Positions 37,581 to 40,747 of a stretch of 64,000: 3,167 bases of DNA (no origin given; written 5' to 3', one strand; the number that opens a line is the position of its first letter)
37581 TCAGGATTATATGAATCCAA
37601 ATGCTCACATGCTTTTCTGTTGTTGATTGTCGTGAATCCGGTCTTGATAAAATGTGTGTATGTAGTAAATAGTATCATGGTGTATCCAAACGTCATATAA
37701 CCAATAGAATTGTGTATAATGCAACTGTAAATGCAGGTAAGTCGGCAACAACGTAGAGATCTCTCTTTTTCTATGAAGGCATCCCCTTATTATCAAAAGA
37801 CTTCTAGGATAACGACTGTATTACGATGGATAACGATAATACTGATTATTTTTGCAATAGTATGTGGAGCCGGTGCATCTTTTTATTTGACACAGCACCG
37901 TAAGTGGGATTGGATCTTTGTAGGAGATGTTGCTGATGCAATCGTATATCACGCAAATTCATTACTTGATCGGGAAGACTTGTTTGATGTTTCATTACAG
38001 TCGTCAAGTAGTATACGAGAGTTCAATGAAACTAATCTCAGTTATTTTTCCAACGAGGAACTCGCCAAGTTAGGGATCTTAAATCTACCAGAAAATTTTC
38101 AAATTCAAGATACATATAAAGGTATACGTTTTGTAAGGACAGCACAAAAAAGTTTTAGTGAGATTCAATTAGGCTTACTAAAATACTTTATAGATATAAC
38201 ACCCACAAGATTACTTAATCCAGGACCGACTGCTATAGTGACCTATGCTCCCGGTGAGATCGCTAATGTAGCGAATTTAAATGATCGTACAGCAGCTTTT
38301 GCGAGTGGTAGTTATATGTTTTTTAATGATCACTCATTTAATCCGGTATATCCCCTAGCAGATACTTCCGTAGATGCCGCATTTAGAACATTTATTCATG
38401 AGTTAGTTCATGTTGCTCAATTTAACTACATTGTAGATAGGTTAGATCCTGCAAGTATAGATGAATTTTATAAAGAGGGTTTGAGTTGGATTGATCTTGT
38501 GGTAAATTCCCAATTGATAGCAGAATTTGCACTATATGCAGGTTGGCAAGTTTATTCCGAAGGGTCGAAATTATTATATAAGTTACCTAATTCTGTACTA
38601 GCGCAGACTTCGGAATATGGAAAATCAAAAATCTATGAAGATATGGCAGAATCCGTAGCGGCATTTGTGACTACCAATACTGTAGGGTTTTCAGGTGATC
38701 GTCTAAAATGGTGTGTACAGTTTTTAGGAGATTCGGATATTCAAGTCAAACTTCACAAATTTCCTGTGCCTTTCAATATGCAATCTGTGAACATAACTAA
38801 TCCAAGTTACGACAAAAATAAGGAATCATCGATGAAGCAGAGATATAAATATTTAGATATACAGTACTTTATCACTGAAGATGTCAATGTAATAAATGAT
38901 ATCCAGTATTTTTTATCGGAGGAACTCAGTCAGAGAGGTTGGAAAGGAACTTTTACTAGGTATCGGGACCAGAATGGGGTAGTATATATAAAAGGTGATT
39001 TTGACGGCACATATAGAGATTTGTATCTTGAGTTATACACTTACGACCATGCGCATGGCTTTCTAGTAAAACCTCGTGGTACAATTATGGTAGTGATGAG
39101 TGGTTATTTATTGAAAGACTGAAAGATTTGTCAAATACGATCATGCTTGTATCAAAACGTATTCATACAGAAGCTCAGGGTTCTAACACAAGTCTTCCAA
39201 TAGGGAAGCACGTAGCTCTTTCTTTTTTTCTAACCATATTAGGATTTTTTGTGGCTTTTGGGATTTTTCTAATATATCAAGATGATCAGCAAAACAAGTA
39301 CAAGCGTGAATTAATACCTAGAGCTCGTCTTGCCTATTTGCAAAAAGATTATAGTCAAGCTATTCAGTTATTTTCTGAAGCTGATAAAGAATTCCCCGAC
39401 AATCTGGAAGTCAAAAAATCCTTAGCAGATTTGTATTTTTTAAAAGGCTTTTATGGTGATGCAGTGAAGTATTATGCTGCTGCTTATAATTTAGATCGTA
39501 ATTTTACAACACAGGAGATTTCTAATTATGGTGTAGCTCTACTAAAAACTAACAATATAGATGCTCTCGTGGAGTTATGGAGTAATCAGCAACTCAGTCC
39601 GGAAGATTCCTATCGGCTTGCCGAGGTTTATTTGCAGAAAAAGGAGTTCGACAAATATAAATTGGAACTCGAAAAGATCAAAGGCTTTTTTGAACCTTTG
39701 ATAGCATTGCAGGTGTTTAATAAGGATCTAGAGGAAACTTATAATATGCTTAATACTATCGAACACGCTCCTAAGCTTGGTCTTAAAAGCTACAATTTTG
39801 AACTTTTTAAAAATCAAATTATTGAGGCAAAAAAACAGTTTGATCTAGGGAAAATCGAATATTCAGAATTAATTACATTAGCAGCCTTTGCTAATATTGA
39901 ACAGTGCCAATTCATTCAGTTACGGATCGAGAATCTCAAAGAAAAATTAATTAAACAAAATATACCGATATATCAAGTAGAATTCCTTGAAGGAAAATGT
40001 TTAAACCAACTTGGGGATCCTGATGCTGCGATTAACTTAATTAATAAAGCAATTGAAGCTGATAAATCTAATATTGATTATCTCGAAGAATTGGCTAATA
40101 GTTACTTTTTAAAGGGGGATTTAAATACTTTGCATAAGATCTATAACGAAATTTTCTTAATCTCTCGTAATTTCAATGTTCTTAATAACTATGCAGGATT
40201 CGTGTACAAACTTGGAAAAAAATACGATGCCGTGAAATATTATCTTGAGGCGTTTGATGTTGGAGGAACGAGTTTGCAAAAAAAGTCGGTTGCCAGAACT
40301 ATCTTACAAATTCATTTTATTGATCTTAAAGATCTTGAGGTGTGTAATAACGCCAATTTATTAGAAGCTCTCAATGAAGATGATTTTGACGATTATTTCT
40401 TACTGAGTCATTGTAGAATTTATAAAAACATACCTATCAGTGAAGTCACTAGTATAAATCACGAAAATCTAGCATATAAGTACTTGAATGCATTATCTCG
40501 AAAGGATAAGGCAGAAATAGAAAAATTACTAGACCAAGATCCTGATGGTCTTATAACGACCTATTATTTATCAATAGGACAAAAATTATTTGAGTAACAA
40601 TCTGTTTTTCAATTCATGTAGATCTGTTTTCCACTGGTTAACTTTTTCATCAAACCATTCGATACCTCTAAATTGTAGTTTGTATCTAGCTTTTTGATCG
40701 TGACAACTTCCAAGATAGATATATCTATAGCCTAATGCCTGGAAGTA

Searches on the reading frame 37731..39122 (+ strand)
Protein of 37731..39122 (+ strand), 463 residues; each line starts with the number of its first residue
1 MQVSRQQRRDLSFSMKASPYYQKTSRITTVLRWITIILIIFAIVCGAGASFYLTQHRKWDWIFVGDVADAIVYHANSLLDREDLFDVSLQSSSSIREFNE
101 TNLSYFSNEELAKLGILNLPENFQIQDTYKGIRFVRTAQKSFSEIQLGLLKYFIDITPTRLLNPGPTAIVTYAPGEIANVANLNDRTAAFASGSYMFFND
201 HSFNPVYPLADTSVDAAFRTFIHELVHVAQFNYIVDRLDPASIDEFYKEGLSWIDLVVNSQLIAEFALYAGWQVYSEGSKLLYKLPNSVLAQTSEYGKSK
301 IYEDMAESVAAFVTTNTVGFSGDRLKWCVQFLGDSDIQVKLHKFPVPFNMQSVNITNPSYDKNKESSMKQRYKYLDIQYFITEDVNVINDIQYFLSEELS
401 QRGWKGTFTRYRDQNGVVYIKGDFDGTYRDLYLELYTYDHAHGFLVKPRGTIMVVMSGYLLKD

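Call 4: search_protein_families(library=pfam, proteins=[window:37731-39122:+], max_evalue=0.1)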
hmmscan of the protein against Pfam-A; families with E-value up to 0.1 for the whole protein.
window:37731-39122:+ (463 aa): 1 family
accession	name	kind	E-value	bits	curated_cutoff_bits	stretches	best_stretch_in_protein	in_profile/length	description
PF24520.1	ARM_KNTC1_1st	-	0.00083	19.7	27.3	1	224-396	23-204/246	KNTC1 first ARM-repeats domain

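Call 5: search_protein_families(library=ncbifam, proteins=[window:37731-39122:+], max_evalue=0.1)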
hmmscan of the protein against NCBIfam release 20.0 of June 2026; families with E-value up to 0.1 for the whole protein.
window:37731-39122:+ (463 aa): 1 family
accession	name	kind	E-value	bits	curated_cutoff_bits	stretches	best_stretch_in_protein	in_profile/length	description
NF033634.1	SLATT_1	domain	0.059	13.3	41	0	23-66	19-62/132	SLATT domain-containing protein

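Call 93: find_homologous_proteins(query=window:37731-39122:+, max_evalue=0.001)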
Query window:37731-39122:+ (463 aa): 21 proteins with E <= 0.001 among 7483 candidates.
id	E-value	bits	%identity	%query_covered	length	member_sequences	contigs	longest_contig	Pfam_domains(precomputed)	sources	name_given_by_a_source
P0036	0.0e+0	1051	100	100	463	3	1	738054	-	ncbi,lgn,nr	ncbi:MAG: hypothetical protein KatS3mg084_0631 [Candidatus Dojkabacteria bacterium]|nr:MAG: hypothet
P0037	6.1e-183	627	60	100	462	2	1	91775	-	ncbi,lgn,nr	ncbi:MAG: hypothetical protein KatS3mg083_002 [Candidatus Dojkabacteria bacterium]|nr:MAG: hypotheti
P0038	4.0e-182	624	61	99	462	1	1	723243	-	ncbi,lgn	-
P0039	1.1e-141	491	58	80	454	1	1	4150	-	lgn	-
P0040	2.4e-141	490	51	100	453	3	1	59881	-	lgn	-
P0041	4.7e-126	440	48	95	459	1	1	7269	-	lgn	-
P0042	5.2e-122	426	50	84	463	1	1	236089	-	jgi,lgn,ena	-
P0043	2.1e-120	421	54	79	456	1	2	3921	-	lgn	-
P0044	4.4e-120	420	51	82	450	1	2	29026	-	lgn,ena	-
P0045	2.4e-119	417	52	79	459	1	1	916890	-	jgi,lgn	jgi:hypothetical protein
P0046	6.0e-118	413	52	81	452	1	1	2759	-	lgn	-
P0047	6.0e-115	403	49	82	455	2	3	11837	-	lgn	-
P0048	1.8e-114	401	50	79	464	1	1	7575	-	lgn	-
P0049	2.6e-111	391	44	93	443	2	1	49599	-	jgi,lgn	jgi:hypothetical protein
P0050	1.1e-86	310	43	81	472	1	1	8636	-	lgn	-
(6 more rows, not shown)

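Call 95: find_encoding_contigs(protein=P0038, flank=10000, max_places=1)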
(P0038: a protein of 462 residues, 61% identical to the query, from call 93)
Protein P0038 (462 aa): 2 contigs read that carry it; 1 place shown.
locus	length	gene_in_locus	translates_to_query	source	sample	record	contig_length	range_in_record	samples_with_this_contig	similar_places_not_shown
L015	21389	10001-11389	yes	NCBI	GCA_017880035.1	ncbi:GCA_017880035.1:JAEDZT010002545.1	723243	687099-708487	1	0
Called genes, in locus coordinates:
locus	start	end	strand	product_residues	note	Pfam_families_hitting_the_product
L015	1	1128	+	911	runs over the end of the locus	-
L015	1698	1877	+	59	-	-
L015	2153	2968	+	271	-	-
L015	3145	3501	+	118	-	-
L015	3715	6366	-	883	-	-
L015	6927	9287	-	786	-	-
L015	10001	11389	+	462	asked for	-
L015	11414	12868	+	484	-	PF12895:ANAPC3 (faint), PF07719:TPR_2 (faint), PF13424:TPR_12 (faint), PF13428:TPR_14 (faint), PF13432:TPR_16 (faint), PF00515:TPR_1 (faint), PF13181:TPR_8 (faint), PF14559:TPR_19 (weak), +1 more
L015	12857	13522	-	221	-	-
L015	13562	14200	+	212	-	-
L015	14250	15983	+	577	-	PF01370:Epimerase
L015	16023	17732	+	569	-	PF00999:Na_H_Exchanger, PF02254:TrkA_N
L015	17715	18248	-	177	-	PF03652:RuvX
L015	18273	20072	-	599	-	PF08439:Peptidase_M3_N, PF01432:Peptidase_M3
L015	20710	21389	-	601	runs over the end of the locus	PF08439:Peptidase_M3_N, PF01432:Peptidase_M3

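Call 96: find_encoding_contigs(protein=P0037, flank=10000, max_places=1)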
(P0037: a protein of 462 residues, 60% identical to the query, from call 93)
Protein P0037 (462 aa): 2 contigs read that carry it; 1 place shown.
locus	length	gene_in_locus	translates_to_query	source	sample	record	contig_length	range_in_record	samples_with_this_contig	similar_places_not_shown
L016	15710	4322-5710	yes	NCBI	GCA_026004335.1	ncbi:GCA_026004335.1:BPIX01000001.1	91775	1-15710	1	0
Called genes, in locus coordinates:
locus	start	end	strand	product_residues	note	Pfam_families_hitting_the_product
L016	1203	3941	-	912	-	-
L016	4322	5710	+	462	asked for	-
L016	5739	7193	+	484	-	PF12895:ANAPC3 (faint), PF07719:TPR_2 (faint), PF13424:TPR_12 (faint), PF13428:TPR_14 (faint), PF13432:TPR_16 (faint), PF14559:TPR_19 (faint), PF00515:TPR_1 (faint), PF13181:TPR_8 (faint)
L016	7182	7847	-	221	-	-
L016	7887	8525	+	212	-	-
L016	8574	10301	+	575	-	PF01370:Epimerase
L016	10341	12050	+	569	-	PF00999:Na_H_Exchanger, PF02254:TrkA_N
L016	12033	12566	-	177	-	PF03652:RuvX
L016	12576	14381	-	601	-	PF08439:Peptidase_M3_N, PF01432:Peptidase_M3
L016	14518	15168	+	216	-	PF11967:RecO_N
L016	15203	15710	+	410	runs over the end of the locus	-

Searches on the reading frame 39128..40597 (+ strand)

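Call 42: search_protein_families(library=pfam, proteins=[window:39128-40597:+], max_evalue=0.001)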
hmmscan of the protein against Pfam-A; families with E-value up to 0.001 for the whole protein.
window:39128-40597:+ (489 aa): 8 families
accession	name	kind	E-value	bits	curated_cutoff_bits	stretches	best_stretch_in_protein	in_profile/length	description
PF14559.12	TPR_19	-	7.8e-11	42.6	25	1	71-118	3-50/68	Tetratricopeptide repeat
PF13428.12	TPR_14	-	1.3e-10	41.3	23.5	0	290-324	9-43/44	Tetratricopeptide repeat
PF07719.23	TPR_2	-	2.7e-10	40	27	0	99-125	7-33/34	Tetratricopeptide repeat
PF13424.12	TPR_12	-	2e-09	38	30.1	0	98-125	8-35/77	Tetratricopeptide repeat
PF13432.12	TPR_16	-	5.2e-09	36.8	32.7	0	65-120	3-58/65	Tetratricopeptide repeat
PF12895.13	ANAPC3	-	4.9e-07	30.4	27.2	0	299-373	6-80/82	Anaphase-promoting complex, cyclosome, subunit 3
PF00515.34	TPR_1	-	1.2e-06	28.5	27.8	0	289-315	8-34/34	Tetratricopeptide repeat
PF23300.3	HEAT_Nup120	-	0.00037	20.8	29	0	137-188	5-56/170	Nucleoporin Nup120, HEAT repeats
